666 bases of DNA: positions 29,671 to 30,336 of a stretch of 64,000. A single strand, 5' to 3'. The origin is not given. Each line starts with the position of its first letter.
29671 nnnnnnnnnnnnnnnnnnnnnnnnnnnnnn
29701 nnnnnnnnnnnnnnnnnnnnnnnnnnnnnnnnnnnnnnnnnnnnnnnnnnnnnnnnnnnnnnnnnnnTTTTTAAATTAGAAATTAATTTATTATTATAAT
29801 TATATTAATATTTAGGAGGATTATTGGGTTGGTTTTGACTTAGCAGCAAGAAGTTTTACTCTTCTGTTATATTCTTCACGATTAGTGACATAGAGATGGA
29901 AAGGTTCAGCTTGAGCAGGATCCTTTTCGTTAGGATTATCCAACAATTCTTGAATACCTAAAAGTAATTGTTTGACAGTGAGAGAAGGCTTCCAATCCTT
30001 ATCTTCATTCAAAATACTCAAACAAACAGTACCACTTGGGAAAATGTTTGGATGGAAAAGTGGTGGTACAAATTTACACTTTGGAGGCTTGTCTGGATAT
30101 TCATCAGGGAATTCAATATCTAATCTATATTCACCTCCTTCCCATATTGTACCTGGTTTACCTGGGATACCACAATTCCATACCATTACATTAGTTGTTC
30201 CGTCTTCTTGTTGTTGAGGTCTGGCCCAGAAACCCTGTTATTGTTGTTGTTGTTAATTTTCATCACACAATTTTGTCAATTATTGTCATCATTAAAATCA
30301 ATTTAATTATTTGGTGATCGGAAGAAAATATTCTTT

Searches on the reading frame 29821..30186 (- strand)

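Call 3: search_protein_families(library=pfam, proteins=[window:29821-30186:-], max_evalue=1)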
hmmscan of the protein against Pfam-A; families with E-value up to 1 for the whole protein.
window:29821-30186:- (121 aa): 3 families
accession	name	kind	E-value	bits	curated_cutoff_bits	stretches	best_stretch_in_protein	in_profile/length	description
PF00179.31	UQ_con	-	7.9e-41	139.4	27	1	2-111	29-137/140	Ubiquitin-conjugating enzyme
PF05773.27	RWD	-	0.034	14.8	22.8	1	19-41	50-72/112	RWD domain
PF14461.11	Prok-E2_B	-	0.13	12.7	25.4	1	16-105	35-131/135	Prokaryotic E2 family B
